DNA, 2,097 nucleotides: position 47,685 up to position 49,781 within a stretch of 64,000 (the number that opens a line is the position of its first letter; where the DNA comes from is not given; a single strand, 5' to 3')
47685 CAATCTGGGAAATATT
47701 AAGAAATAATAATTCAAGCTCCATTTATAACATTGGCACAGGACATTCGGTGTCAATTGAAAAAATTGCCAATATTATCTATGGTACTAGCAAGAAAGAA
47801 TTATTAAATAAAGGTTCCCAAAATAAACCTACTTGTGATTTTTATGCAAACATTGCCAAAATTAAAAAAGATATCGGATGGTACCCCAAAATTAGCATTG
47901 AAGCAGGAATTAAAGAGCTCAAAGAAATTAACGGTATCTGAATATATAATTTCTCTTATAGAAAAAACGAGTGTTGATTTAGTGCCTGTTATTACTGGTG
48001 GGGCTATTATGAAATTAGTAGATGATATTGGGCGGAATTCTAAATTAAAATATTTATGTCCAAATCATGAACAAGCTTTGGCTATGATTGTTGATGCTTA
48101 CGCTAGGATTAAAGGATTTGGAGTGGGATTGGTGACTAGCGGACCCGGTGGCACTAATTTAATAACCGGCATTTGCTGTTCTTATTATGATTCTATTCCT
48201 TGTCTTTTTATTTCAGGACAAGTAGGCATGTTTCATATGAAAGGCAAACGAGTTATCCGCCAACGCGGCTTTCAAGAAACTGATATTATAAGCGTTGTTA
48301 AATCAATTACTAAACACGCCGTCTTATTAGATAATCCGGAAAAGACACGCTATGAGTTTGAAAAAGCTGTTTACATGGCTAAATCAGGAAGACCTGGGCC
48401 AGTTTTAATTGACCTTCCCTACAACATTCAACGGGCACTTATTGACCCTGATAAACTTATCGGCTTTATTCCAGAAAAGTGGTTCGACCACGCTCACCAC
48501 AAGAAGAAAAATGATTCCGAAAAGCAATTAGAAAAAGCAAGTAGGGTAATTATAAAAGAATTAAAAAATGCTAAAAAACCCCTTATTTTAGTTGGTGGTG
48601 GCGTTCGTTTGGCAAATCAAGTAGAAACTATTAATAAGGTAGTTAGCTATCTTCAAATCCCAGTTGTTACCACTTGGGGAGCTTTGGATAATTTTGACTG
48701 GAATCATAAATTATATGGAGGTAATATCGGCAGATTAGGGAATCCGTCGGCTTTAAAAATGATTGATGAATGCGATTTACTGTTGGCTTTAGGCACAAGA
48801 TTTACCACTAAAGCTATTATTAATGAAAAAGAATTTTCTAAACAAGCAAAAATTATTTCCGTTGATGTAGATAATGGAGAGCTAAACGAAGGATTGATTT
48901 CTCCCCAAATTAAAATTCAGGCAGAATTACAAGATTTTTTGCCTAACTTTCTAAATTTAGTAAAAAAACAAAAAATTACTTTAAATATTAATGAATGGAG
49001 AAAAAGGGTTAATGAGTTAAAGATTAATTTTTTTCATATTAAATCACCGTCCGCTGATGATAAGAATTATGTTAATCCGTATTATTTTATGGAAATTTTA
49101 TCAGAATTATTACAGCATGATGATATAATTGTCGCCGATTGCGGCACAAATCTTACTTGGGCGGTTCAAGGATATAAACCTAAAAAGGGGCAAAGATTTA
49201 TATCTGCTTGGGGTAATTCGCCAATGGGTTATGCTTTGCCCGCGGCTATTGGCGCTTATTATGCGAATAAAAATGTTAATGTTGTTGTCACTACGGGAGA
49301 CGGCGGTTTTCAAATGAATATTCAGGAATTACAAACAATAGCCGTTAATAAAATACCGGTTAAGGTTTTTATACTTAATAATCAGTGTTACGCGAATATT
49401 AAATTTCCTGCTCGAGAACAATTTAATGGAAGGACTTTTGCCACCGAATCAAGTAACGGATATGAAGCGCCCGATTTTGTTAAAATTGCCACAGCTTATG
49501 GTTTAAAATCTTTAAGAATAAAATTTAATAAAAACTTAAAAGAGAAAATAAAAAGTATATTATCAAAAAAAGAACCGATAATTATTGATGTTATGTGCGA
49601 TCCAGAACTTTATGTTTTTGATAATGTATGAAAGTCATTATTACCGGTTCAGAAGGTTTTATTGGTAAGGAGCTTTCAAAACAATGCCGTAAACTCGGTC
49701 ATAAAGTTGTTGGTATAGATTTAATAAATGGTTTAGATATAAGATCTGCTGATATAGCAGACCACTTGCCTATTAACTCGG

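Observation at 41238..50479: Module for a branched-chain or C-methylated deoxy-sugar nucleotide: GHMP kinase + nucleotidyltransferase + GMD-like 4,6-dehydratase + 3,5-epimerase + sugar C-methyltransferase + ThDP (acetolactate-synthase-like) enzyme + 3 SDRs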

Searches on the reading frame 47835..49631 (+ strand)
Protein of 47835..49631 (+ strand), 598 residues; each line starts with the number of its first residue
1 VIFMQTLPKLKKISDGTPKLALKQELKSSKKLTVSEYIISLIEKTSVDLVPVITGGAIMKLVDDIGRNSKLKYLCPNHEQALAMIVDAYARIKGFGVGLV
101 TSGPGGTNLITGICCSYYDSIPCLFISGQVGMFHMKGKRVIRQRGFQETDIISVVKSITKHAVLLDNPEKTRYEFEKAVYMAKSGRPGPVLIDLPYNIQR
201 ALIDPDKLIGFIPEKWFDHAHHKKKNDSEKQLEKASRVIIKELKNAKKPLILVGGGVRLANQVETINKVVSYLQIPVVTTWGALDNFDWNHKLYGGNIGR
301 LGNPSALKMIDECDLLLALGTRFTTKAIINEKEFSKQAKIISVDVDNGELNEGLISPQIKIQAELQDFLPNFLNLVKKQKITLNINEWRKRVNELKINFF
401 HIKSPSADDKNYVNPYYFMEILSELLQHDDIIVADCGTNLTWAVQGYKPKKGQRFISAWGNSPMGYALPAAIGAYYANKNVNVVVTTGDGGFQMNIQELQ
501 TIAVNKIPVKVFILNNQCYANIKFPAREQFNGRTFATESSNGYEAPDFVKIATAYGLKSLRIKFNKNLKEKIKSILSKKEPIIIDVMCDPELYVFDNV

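Call 4: search_protein_families(library=pfam, proteins=[window:47835-49631:+])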
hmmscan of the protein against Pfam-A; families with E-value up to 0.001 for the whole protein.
window:47835-49631:+ (598 aa): 5 families
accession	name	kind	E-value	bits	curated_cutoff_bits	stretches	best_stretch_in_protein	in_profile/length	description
PF02775.26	TPP_enzyme_C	-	6.2e-41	140.1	21.9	1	435-586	1-151/151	Thiamine pyrophosphate enzyme, C-terminal TPP binding domain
PF00205.28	TPP_enzyme_M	-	1.1e-31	109.8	30.4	1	239-369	4-134/137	Thiamine pyrophosphate enzyme, central domain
PF02776.23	TPP_enzyme_N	-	2.1e-23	82.8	26.8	1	33-152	2-117/119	Thiamine pyrophosphate enzyme, N-terminal TPP binding domain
PF02552.22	CO_dh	-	0.00025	21.3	21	1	226-281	15-70/168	CO dehydrogenase beta subunit/acetyl-CoA synthase epsilon subunit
PF00384.28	Molybdopterin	-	0.00039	20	24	0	216-275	149-210/353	Molybdopterin oxidoreductase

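Call 5: search_protein_families(library=ncbifam, proteins=[window:47835-49631:+])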
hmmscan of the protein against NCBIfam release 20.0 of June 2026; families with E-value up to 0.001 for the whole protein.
window:47835-49631:+ (598 aa): 57 families (the best 25 are shown)
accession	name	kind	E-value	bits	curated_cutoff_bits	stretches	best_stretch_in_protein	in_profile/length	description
TIGR00118.1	acolac_lg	equivalog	2.2e-119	399.5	538.35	1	34-595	3-541/557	biosynthetic-type acetolactate synthase large subunit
NF006524.0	PRK08978.1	equivalog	3.2e-110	369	738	1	35-594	4-530/548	acetolactate synthase 2 catalytic subunit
NF004919.0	PRK06276.1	equivalog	1.8e-109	366.7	866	1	35-591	4-541/582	acetolactate synthase large subunit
NF004710.0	PRK06048.1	equivalog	5.5e-106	355.2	976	1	28-595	4-544/561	acetolactate synthase large subunit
NF005228.0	PRK06725.1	equivalog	4.7e-102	342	991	1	28-596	12-553/571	acetolactate synthase large subunit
NF005860.0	PRK07789.1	equivalog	3.8e-101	339.3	881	1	19-593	21-583/615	acetolactate synthase large subunit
NF006016.1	PRK08155.1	equivalog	3.3e-100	336.1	870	1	31-596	2-540/554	acetolactate synthase large subunit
NF005651.0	PRK07418.1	subfamily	2.1e-99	333.4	942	1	24-588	11-559/617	acetolactate synthase large subunit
NF006319.0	PRK08527.1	equivalog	2.3e-99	333.4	905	1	30-589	2-539/565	acetolactate synthase large subunit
NF005824.0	PRK07710.1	equivalog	1.5e-97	327.3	976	1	23-591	8-551/573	acetolactate synthase large subunit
NF005058.0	PRK06466.1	equivalog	7.9e-97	325.1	951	1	32-595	4-554/574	acetolactate synthase 3 large subunit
NF005584.0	PRK07282.1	equivalog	1.9e-94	317.3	970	1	27-588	5-540/566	acetolactate synthase large subunit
NF006581.0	PRK09107.1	equivalog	1.8e-90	304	974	1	25-588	4-553/595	acetolactate synthase 3 large subunit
NF005409.0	PRK06965.1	equivalog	4.7e-88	296.1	1035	1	28-596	17-569/587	acetolactate synthase 3 catalytic subunit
NF005364.0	PRK06882.1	equivalog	5e-87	292.6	1083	1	30-591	2-548/574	acetolactate synthase 3 large subunit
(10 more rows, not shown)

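Call 11: search_solved_structures(query=window:47835-49631:+, max_evalue=1e-20)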
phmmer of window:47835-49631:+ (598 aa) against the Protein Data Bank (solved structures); distinct sequences matched with E-value up to 1e-20: 77 (the best 60 are shown).
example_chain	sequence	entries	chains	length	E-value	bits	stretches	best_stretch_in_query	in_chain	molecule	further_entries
5ahk_A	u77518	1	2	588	6.4e-83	282.5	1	52-587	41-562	ACETOLACTATE SYNTHASE II, LARGE SUBUNIT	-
3e9y_A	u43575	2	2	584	1.3e-80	275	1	36-594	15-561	Acetolactate synthase, chloroplastic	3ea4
7stq_A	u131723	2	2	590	3.6e-80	273.5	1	36-594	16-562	Acetolactate synthase, chloroplastic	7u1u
7tzz_A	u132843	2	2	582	4.3e-80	273.2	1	36-594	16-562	Acetolactate synthase, chloroplastic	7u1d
6u9h_A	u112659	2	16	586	4.6e-80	273.1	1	36-594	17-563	Acetolactate synthase, chloroplastic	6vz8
1ybh_A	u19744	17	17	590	4.7e-80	273.1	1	36-594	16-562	Acetolactate synthase, chloroplast | Acetolactate synthase | Acetolactate synthase, chloroplastic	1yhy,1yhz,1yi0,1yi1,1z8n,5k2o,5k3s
8et5_A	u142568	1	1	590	4.7e-80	273.1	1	36-594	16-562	Acetolactate synthase, chloroplastic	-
7u25_A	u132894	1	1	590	4.9e-80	273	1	36-594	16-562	Acetolactate synthase, chloroplastic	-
8rph_A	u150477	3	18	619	2.1e-79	270.9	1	29-591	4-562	Thiamine pyrophosphate-binding protein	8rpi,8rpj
6lpi_A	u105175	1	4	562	2e-71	244.6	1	28-595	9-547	Acetolactate synthase isozyme 1 large subunit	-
1jsc_A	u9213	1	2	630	1.7e-65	225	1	31-594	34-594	ACETOHYDROXY-ACID SYNTHASE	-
6u9d_A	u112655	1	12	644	1.9e-65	224.9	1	31-594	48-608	Acetolactate synthase catalytic subunit, mitochondrial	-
1n0h_A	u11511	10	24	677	2.2e-65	224.6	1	31-594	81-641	Acetolactate synthase | Acetolactate synthase, mitochondrial | Acetolactate synthase catalytic subunit, mitochondrial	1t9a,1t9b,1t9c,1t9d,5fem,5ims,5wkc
6dek_A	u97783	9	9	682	1.6e-64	221.8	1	31-594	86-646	Acetolactate synthase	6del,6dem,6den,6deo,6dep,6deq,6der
8x3x_A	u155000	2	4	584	3.5e-58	200.8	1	28-591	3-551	BbmA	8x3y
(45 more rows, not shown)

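Call 18: find_homologous_proteins(query=window:47898-49631:+, max_evalue=1e-30)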
Query window:47898-49631:+ (577 aa): 7998 proteins with E <= 1e-30 among 8000 candidates; the best 120 are listed.
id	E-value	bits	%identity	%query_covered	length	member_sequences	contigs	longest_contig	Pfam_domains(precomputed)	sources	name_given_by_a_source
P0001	0.0e+0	1309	100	100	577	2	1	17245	PF02775.27,PF02776.24,PF00205.29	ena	-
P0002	0.0e+0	1062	84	95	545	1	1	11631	PF02775.27,PF02776.24,PF00205.29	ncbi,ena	-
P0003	1.8e-298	1009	75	99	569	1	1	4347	PF02775.27,PF02776.24,PF00205.29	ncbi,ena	-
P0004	6.6e-215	733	58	98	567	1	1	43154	PF02775.27,PF02776.24,PF00205.29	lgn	-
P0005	1.4e-212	725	56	99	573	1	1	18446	PF02775.27,PF02776.24,PF00205.29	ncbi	-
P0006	8.4e-211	720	55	98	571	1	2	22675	PF02775.27,PF02776.24,PF00205.29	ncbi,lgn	-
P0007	4.9e-209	714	56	99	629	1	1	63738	PF02775.27,PF02776.24,PF00205.29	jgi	jgi:acetolactate synthase-1/2/3 large subunit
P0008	6.7e-207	707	54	98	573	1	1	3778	PF02775.27,PF02776.24,PF00205.29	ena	-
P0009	1.1e-206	706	56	99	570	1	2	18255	PF02775.27,PF02776.24,PF00205.29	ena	-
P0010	1.1e-205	703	55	99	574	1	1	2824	PF02775.27,PF02776.24,PF00205.29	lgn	-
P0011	1.7e-205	702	56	99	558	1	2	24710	PF02775.27,PF02776.24,PF00205.29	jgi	-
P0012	3.0e-203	695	54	100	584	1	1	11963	PF02775.27,PF02776.24,PF00205.29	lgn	-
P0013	3.8e-203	694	56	95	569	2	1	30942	PF02775.27,PF02776.24,PF00205.29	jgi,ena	-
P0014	4.7e-203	694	55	99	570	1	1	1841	PF02775.27,PF02776.24,PF00205.29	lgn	-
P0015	9.3e-203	693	54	98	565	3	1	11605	PF02775.27,PF02776.24,PF00205.29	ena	-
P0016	8.1e-201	687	54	99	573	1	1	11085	PF02775.27,PF02776.24,PF00205.29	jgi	jgi:acetolactate synthase I/II/III large subunit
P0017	9.5e-201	686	53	99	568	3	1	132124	PF02775.27,PF02776.24,PF00205.29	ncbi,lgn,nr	ncbi:MAG: thiamine pyrophosphate-binding protein [bacterium]|nr:thiamine pyrophosphate-binding prote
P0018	1.1e-198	680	54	97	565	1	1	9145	PF02775.27,PF02776.24,PF00205.29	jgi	jgi:acetolactate synthase-1/2/3 large subunit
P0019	2.7e-198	678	53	99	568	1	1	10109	PF02775.27,PF02776.24,PF00205.29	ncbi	-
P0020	2.3e-197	675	54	99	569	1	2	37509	PF02775.27,PF02776.24,PF00205.29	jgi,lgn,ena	jgi:acetolactate synthase-1/2/3 large subunit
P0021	3.2e-197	675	52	99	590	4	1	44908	PF02775.27,PF02776.24,PF00205.29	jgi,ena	-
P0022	2.0e-196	672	56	94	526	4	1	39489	PF02775.27,PF02776.24,PF00205.29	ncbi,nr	ncbi:hypothetical protein A3H04_00435 [Candidatus Giovannonibacteria bacterium RIFCSPLOWO2_12_FULL_4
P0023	2.2e-196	672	52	98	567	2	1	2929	PF02775.27,PF02776.24,PF00205.29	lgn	-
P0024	2.8e-196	672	53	100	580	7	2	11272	PF02775.27,PF02776.24,PF00205.29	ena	-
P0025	1.2e-195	670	53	99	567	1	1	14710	PF02775.27,PF02776.24,PF00205.29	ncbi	-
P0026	1.5e-195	669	53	98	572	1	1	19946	PF02775.27,PF02776.24,PF00205.29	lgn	-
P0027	3.0e-195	668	52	99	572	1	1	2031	PF02775.27,PF02776.24,PF00205.29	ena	-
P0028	1.1e-194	666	52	99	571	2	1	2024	PF02775.27,PF02776.24,PF00205.29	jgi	-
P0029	1.6e-194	666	53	100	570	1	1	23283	PF02775.27,PF02776.24,PF00205.29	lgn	-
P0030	8.7e-194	663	54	97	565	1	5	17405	PF02775.27,PF02776.24,PF00205.29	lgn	-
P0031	2.3e-193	662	54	97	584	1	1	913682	PF02775.27,PF02776.24,PF00205.29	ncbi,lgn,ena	-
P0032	1.5e-191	656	52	98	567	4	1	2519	PF02775.27,PF02776.24,PF00205.29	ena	-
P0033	4.2e-191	655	51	100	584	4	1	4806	PF02775.27,PF02776.24,PF00205.29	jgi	-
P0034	8.9e-191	653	51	97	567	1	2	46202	PF02775.27,PF02776.24,PF00205.29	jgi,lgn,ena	jgi:acetolactate synthase I/II/III large subunit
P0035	1.6e-190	653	51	99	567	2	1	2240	PF02775.27,PF02776.24,PF00205.29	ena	-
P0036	2.4e-190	652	53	99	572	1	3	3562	PF02775.27,PF02776.24,PF00205.29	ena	-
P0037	7.8e-190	650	52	99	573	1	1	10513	PF02775.27,PF02776.24,PF00205.29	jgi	jgi:acetolactate synthase I/II/III large subunit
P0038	1.2e-189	650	53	97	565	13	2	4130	PF02775.27,PF02776.24,PF00205.29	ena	-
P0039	1.2e-189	650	51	97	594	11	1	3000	PF02775.27,PF02776.24,PF00205.29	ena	-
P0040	6.0e-187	641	51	98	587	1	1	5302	PF02775.27,PF02776.24,PF00205.29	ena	-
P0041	6.1e-187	641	51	99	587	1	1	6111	PF02775.27,PF02776.24,PF00205.29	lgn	-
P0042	1.0e-186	640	50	98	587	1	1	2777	PF02775.27,PF02776.24,PF00205.29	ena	-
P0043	3.2e-185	635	49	98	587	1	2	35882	PF02775.27,PF02776.24,PF00205.29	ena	-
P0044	1.2e-181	623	50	98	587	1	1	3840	PF02775.27,PF02776.24,PF00205.29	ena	-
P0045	1.7e-181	623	50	98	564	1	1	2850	PF02775.27,PF02776.24,PF00205.29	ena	-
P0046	3.7e-181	622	49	97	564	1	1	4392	PF02775.27,PF02776.24,PF00205.29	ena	-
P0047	3.5e-179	615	50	98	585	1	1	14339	PF02775.27,PF02776.24,PF00205.29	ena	-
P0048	4.6e-177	608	53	89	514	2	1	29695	PF02775.27,PF02776.24,PF00205.29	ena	-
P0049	2.3e-176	606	49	99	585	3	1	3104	PF02775.27,PF02776.24,PF00205.29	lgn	-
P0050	1.3e-169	584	47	98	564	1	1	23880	PF02775.27,PF02776.24,PF00205.29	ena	-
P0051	1.8e-169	583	48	96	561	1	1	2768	PF02775.27,PF02776.24,PF00205.29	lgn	-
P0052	3.4e-169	582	49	92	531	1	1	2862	PF02775.27,PF02776.24,PF00205.29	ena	-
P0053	1.1e-167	577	47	98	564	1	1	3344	PF02775.27,PF02776.24,PF00205.29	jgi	-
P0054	2.9e-167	576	46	96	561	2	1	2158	PF02775.27,PF02776.24,PF00205.29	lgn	-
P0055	1.2e-166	574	49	92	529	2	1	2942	PF02775.27,PF02776.24,PF00205.29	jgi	-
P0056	6.5e-166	571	47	96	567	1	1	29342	PF02775.27,PF02776.24,PF00205.29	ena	-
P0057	1.3e-165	570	53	84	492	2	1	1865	PF02775.27,PF02776.24,PF00205.29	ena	-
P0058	2.3e-161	556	47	98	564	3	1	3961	PF02775.27,PF02776.24,PF00205.29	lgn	-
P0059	2.6e-160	553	46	97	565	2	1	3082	PF02775.27,PF02776.24,PF00205.29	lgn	-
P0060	4.0e-158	546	47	97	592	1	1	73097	PF02775.27,PF02552.23,PF02776.24,PF00205.29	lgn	-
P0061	1.4e-157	544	46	98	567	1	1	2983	PF02775.27,PF02776.24,PF00205.29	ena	-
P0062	4.5e-157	542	46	98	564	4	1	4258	PF02775.27,PF02776.24,PF00205.29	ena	-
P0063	5.8e-155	535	46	98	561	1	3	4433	PF02775.27,PF02776.24,PF00205.29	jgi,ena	jgi:acetolactate synthase-1/2/3 large subunit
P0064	6.9e-155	535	46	98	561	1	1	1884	PF02775.27,PF02776.24,PF00205.29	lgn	-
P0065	8.2e-155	535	46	98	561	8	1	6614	PF02775.27,PF02776.24,PF00205.29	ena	-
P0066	2.7e-154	533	45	98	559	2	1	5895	PF02775.27,PF02776.24,PF00205.29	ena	-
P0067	2.7e-154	533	45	98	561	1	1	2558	PF02775.27,PF02776.24,PF00205.29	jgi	jgi:acetolactate synthase-1/2/3 large subunit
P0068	3.1e-154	533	46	98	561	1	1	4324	PF02775.27,PF02776.24,PF00205.29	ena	-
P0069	3.1e-154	533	46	98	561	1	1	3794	PF02775.27,PF02776.24,PF00205.29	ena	-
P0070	7.4e-154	532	45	98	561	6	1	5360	PF02775.27,PF02776.24,PF00205.29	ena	-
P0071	8.2e-154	531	46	98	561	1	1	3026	PF02775.27,PF02776.24,PF00205.29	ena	-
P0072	1.5e-153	531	45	98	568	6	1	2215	PF02775.27,PF02776.24,PF00205.29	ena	-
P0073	1.7e-153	530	45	98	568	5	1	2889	PF02775.27,PF02776.24,PF00205.29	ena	-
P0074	2.4e-153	530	45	98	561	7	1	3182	PF02775.27,PF02776.24,PF00205.29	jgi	-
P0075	8.2e-153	528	45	98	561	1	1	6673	PF02775.27,PF02776.24,PF00205.29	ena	-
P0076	1.9e-149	517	44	97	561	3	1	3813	PF02775.27,PF02776.24,PF00205.29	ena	-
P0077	8.6e-149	515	44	98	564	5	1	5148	PF02775.27,PF02776.24,PF00205.29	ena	-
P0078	1.2e-148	514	56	73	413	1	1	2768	PF02775.27,PF00205.29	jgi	jgi:acetolactate synthase-1/2/3 large subunit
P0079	1.3e-148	514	43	99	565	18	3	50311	PF02775.27,PF02776.24,PF00205.29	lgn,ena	-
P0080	3.2e-148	513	43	97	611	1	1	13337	PF02775.27,PF02776.24,PF00205.29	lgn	-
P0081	6.5e-148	512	44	97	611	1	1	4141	PF02775.27,PF02776.24,PF00205.29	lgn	-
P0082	1.2e-147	511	45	97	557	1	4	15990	PF02775.27,PF02776.24,PF00205.29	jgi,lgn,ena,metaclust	jgi:acetolactate synthase-1/2/3 large subunit|metaclust:\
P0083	1.2e-147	511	45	96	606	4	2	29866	PF02775.27,PF02776.24,PF00205.29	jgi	-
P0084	5.4e-147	509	44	96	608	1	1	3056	PF02775.27,PF02776.24,PF00205.29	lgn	-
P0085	6.9e-147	509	44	97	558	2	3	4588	PF02775.27,PF02776.24,PF00205.29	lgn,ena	-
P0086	1.3e-146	508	45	97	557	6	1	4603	PF02775.27,PF02776.24,PF00205.29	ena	-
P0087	1.8e-146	507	44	98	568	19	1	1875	PF02775.27,PF02776.24,PF00205.29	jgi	jgi:acetolactate synthase-1/2/3 large subunit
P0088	6.4e-146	505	44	96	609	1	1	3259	PF02775.27,PF02776.24,PF00205.29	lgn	-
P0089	6.9e-146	505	47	96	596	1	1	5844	PF02775.27,PF02776.24,PF00205.29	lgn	-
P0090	7.0e-146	505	44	96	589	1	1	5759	PF02775.27,PF02776.24,PF00205.29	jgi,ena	-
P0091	8.1e-146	505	44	96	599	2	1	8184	PF02775.27,PF02776.24,PF00205.29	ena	-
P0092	2.1e-145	504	45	96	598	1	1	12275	PF02775.27,PF02776.24,PF00205.29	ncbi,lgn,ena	-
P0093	2.5e-145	503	45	97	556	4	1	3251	PF02775.27,PF02776.24,PF00205.29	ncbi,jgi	jgi:acetolactate synthase-1/2/3 large subunit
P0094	3.9e-145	503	47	91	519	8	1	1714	PF02775.27,PF02776.24,PF00205.29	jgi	jgi:acetolactate synthase-1/2/3 large subunit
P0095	5.8e-145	502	46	96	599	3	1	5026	PF02775.27,PF02776.24,PF00205.29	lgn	-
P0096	6.2e-145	502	44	97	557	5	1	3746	PF02775.27,PF02776.24,PF00205.29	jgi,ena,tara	tara:strand:+ start:2 stop:1675 length:1674 start_codon:yes stop_codon:yes gene_type:complete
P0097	6.5e-145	502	43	98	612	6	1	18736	PF02775.27,PF02776.24,PF00205.29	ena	-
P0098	1.4e-144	501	43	97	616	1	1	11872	PF02775.27,PF02776.24,PF00205.29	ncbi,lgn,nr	ncbi:MAG: thiamine pyrophosphate-binding protein [Candidatus Yanofskybacteria bacterium]|nr:thiamine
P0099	2.2e-144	500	43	97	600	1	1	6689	PF02775.27,PF02776.24,PF00205.29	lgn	-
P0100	5.0e-144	499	43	98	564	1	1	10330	PF02775.27,PF02776.24,PF00205.29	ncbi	-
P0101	6.3e-144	499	45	97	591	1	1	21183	PF02775.27,PF02776.24,PF00205.29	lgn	-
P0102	8.6e-144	498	42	97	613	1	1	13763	PF02775.27,PF02776.24,PF00205.29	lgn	-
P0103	9.0e-144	498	45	97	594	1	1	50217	PF02775.27,PF02776.24,PF00205.29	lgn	-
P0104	1.2e-143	498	45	96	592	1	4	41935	PF02775.27,PF02552.23,PF02776.24,PF00205.29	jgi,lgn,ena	-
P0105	1.4e-143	498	43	96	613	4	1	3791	PF02775.27,PF02776.24,PF00205.29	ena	-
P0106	3.1e-143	497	44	98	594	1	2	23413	PF02775.27,PF02776.24,PF00205.29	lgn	-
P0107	6.0e-143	496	44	98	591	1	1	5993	PF02775.27,PF02776.24,PF00205.29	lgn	-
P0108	6.6e-143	495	45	93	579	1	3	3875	PF02775.27,PF02776.24,PF00205.29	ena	-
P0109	8.9e-143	495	42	98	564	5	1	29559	PF02775.27,PF02776.24,PF00205.29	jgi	jgi:acetolactate synthase I/II/III large subunit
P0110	1.1e-142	495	44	97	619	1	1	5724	PF02775.27,PF02776.24,PF00205.29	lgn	-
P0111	1.2e-142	495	42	97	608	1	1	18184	PF02775.27,PF02776.24,PF00205.29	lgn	-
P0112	1.2e-142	495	43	97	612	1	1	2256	PF02775.27,PF02776.24,PF00205.29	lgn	-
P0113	1.4e-142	494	44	98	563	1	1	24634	PF02775.27,PF02776.24,PF00205.29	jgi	jgi:acetolactate synthase I/II/III large subunit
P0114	1.7e-142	494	44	98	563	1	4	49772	PF02775.27,PF02776.24,PF00205.29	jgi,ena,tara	tara:strand:- start:2912 stop:4603 length:1692 start_codon:yes stop_codon:yes gene_type:complete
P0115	2.0e-142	494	44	97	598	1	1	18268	PF02775.27,PF02552.23,PF02776.24,PF00205.29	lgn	-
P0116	2.6e-142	494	43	96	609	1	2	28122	PF02775.27,PF02776.24,PF00205.29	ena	-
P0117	2.6e-142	494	43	96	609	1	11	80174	PF02775.27,PF02776.24,PF00205.29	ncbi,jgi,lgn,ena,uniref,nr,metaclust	ncbi:MAG: hypothetical protein A2826_00070 [Candidatus Doudnabacteria bacterium RIFCSPHIGHO2_01_FULL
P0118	2.6e-142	494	43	96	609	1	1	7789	PF02775.27,PF02776.24,PF00205.29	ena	-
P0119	4.2e-142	493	44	97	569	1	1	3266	PF02775.27,PF02776.24,PF00205.29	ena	-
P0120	4.2e-142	493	45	96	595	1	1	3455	PF02775.27,PF02776.24,PF00205.29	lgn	-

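Call 19: find_encoding_contigs(protein=P0017, flank=10000, max_places=1)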
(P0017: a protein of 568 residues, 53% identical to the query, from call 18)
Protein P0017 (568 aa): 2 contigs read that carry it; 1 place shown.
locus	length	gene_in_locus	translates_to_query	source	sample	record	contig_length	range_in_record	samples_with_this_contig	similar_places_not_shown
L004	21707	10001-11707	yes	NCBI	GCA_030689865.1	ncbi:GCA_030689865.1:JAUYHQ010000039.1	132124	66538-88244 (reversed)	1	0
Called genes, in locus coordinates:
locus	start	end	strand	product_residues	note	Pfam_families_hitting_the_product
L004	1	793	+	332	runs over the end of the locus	PF00288:GHMP_kinases_N, PF08544:GHMP_kinases_C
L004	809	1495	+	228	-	PF00483:NTP_transferase, PF12804:NTP_transf_3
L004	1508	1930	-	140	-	PF00190:Cupin_1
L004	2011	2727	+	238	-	PF00483:NTP_transferase, PF12804:NTP_transf_3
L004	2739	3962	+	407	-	PF01041:DegT_DnrJ_EryC1, PF01212:Beta_elim_lyase (weak)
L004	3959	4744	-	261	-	PF00535:Glycos_transf_2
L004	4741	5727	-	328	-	PF01073:3Beta_HSD, PF01370:Epimerase, PF02719:Polysacc_synt_2, PF04321:RmlD_sub_bind, PF05368:NmrA (faint), PF16363:GDP_Man_Dehyd, PF07993:NAD_binding_4, PF13460:NAD_binding_10 (weak), +1 more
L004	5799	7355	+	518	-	-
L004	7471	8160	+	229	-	-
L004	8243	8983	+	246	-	PF05050:Methyltransf_21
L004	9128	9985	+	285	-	PF01073:3Beta_HSD (faint), PF01370:Epimerase, PF04321:RmlD_sub_bind, PF16363:GDP_Man_Dehyd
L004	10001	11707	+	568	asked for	PF02776:TPP_enzyme_N, PF00205:TPP_enzyme_M, PF02775:TPP_enzyme_C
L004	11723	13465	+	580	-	PF01471:PG_binding_1, PF10342:Kre9_KNH (weak), PF00041:fn3 (weak)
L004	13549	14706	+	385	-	PF00155:Aminotran_1_2, PF01053:Cys_Met_Meta_PP (weak), PF01041:DegT_DnrJ_EryC1 (weak)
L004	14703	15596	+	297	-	PF01073:3Beta_HSD, PF01370:Epimerase, PF02719:Polysacc_synt_2, PF04321:RmlD_sub_bind, PF16363:GDP_Man_Dehyd, PF07993:NAD_binding_4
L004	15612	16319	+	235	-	PF05050:Methyltransf_21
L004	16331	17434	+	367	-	PF00535:Glycos_transf_2, PF10111:Glyco_tranf_2_2 (weak)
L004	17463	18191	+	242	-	PF05711:TylF, PF13578:Methyltransf_24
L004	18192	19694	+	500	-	-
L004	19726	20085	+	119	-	PF05635:23S_rRNA_IVP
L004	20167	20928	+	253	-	PF05575:V_cholerae_RfbT (weak), PF02475:TRM5-TYW2_MTfase, PF05050:Methyltransf_21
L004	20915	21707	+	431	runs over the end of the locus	-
